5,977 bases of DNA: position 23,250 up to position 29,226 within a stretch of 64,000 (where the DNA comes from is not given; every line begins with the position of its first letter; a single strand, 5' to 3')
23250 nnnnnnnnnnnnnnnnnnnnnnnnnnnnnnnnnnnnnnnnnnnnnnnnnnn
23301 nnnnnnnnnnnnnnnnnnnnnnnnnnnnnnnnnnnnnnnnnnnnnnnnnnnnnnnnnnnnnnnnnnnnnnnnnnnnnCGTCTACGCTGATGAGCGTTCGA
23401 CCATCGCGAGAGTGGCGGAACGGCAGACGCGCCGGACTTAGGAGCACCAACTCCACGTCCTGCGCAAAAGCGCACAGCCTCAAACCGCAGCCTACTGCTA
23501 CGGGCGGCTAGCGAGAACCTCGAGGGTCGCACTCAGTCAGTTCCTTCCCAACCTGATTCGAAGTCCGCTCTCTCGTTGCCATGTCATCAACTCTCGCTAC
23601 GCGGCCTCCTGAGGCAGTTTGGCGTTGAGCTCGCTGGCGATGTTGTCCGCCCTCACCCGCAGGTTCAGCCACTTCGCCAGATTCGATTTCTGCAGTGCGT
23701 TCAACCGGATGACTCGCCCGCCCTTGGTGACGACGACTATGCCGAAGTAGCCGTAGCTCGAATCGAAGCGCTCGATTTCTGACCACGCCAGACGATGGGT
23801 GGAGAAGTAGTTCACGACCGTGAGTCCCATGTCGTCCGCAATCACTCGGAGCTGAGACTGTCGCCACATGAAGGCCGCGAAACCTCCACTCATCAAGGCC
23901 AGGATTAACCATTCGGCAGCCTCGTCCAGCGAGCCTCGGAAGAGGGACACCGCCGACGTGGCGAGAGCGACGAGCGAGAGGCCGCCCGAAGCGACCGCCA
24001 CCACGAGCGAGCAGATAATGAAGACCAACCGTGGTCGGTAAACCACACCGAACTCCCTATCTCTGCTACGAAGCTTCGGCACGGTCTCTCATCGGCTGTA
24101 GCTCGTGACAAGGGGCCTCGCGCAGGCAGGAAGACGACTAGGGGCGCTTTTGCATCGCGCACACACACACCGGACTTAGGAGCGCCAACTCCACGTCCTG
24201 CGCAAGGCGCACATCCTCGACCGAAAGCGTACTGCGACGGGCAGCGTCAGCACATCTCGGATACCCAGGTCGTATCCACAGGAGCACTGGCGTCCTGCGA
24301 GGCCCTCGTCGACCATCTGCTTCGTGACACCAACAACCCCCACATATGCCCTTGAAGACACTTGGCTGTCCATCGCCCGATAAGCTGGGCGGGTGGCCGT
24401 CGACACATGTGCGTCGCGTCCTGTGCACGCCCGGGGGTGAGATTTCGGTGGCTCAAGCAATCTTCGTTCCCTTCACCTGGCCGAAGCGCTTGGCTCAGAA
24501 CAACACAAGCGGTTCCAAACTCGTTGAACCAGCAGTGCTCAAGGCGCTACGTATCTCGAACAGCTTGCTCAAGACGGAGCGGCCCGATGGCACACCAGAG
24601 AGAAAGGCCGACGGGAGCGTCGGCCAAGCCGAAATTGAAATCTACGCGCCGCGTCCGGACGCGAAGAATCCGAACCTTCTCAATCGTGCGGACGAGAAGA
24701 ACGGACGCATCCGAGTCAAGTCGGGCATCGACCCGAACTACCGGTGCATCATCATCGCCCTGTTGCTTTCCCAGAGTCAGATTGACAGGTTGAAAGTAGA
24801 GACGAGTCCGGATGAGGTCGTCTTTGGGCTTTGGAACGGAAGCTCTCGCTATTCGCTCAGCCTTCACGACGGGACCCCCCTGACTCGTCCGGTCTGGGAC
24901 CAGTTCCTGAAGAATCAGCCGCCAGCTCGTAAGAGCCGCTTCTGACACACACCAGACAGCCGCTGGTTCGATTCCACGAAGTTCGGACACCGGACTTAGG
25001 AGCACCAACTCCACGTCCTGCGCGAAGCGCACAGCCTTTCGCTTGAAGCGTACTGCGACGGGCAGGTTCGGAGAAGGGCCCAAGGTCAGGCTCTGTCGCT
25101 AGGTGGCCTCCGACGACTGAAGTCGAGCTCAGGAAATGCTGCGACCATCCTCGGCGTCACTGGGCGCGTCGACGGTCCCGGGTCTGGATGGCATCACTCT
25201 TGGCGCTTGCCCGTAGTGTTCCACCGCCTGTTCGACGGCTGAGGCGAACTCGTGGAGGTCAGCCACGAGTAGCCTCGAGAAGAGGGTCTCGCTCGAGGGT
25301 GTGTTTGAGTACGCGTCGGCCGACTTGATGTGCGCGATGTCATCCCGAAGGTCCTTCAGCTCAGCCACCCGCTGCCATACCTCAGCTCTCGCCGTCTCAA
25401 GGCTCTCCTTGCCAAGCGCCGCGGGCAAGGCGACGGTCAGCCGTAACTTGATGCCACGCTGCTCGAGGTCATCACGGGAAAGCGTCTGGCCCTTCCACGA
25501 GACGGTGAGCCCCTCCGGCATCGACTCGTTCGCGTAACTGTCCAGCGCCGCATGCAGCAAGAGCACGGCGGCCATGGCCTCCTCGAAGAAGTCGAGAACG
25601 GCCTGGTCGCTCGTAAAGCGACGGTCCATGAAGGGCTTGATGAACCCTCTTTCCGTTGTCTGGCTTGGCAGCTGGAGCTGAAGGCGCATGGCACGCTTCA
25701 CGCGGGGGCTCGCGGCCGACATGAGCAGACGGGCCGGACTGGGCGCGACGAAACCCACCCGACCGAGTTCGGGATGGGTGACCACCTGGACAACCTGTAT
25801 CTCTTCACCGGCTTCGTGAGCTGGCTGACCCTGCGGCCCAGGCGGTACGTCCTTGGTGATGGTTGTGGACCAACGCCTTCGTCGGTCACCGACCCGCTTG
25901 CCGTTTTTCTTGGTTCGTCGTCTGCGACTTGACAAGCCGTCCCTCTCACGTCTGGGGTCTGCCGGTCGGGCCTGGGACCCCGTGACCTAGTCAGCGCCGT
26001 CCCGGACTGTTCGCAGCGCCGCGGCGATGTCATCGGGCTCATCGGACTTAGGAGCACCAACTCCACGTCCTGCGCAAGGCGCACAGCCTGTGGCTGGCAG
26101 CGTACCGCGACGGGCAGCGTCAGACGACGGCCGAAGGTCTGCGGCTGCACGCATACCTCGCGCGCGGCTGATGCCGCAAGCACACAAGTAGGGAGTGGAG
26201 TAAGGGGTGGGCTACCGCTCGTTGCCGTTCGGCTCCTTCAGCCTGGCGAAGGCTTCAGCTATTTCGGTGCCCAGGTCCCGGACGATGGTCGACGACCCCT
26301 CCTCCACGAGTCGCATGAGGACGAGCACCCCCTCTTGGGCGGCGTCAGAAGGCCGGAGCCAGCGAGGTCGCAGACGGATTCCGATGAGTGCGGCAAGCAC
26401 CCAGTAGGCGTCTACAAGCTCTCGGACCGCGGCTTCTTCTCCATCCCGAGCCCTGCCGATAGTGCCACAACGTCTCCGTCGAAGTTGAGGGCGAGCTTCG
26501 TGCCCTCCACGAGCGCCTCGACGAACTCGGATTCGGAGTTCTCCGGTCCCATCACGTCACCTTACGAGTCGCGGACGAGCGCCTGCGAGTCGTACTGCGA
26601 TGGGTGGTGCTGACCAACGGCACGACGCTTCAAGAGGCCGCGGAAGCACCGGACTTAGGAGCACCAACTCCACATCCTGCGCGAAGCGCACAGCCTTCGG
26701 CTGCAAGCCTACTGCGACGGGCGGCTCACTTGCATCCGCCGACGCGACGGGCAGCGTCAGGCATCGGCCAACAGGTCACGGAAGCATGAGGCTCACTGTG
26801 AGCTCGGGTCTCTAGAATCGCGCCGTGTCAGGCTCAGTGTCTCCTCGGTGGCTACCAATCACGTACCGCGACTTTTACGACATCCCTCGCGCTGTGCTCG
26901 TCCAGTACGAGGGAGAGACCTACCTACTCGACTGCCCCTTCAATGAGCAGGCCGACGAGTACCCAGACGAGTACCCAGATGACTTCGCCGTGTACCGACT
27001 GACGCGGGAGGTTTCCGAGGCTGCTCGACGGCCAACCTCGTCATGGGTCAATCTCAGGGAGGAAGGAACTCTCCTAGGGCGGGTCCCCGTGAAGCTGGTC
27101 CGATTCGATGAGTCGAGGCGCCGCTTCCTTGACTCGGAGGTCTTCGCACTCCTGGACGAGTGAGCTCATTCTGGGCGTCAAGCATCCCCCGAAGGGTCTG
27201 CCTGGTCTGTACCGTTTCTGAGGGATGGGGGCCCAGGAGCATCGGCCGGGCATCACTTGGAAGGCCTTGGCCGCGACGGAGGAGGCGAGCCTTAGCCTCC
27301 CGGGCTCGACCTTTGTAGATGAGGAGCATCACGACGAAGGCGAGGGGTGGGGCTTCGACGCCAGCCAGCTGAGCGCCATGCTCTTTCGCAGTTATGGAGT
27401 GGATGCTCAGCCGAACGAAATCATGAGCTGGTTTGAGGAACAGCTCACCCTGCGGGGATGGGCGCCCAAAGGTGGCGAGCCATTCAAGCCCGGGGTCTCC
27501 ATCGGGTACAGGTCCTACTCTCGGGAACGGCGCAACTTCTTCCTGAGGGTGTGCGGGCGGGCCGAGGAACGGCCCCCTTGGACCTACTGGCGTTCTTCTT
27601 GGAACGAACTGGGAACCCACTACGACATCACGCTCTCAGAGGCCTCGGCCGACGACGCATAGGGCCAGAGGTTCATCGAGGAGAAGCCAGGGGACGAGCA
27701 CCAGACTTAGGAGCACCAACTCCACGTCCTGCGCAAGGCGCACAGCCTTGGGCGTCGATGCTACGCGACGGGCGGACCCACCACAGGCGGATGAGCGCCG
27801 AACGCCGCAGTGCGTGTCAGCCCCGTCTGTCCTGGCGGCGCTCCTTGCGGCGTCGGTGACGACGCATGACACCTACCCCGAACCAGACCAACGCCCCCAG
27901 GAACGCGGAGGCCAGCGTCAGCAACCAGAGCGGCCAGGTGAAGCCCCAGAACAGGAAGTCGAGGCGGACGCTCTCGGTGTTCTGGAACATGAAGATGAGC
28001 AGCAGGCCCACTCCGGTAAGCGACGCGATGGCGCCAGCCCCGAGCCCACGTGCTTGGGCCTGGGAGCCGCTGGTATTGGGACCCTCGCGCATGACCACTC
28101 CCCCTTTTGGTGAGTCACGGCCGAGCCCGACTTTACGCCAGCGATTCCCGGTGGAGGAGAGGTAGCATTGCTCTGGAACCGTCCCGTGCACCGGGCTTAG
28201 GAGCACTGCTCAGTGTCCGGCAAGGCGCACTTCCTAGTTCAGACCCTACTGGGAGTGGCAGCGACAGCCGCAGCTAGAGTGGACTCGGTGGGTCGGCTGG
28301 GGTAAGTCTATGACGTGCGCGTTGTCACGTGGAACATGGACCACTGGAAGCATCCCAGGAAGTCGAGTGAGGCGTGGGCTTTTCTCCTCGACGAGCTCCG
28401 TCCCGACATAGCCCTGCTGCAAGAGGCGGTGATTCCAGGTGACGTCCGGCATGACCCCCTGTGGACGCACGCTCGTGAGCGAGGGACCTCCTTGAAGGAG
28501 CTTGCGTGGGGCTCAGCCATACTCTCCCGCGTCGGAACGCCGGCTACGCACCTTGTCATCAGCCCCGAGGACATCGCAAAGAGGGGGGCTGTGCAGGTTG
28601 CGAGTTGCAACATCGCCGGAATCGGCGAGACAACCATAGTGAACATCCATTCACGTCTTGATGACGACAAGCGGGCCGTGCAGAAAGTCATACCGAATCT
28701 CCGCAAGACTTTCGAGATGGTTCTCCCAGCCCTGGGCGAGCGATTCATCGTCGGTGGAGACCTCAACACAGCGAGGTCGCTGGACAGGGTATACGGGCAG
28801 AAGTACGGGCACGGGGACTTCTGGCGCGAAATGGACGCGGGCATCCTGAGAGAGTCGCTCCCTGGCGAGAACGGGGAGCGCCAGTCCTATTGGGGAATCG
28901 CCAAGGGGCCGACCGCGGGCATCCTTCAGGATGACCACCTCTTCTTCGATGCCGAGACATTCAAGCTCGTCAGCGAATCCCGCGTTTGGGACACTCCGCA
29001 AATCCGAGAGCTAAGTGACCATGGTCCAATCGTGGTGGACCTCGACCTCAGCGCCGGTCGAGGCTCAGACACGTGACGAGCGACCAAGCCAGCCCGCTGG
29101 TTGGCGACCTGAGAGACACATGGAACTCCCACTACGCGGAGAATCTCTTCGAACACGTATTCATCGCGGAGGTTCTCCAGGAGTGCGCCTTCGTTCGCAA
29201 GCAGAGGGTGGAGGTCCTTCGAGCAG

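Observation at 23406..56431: tRNA-Leu(TAG) is split into halves 33 kb apart, and the island carries an intact replacement copy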

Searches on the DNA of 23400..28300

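Call 73: search_rna_families(source=window, start=23400, end=28300, threshold=evalue, max_evalue=1)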
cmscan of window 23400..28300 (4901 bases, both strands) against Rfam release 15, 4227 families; matches with E-value up to 1: 0.
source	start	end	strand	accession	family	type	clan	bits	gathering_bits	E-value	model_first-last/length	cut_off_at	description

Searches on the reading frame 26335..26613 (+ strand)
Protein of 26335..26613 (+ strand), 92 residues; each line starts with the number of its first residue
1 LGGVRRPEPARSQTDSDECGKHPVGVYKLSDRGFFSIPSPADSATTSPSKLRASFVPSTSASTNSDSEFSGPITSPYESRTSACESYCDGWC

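Call 17: search_protein_families(library=pfam, proteins=[window:26335-26613:+], max_evalue=0.01)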
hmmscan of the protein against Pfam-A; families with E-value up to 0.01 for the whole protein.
window:26335-26613:+ (92 aa): 0 families

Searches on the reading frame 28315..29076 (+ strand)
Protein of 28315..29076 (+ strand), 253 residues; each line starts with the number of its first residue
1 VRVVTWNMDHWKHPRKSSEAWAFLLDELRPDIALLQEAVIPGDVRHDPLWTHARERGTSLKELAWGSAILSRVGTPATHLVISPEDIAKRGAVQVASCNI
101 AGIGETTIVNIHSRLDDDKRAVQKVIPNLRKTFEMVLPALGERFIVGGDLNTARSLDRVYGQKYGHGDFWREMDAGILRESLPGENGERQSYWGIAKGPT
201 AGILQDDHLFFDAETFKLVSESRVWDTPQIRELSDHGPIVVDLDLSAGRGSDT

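Call 14: search_protein_families(library=pfam, proteins=[window:28315-29076:+], max_evalue=0.01)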
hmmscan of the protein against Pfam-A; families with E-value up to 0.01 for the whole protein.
window:28315-29076:+ (253 aa): 1 family
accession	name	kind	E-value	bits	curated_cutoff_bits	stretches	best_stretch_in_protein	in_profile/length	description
PF03372.29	Exo_endo_phos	-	8.8e-09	35.9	24.5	1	5-236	2-225/225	Endonuclease/Exonuclease/phosphatase family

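Call 64: search_protein_families(library=padloc, proteins=[window:28315-29076:+], max_evalue=0.001)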
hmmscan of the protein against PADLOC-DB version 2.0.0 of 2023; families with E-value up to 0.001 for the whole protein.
window:28315-29076:+ (253 aa): 0 families
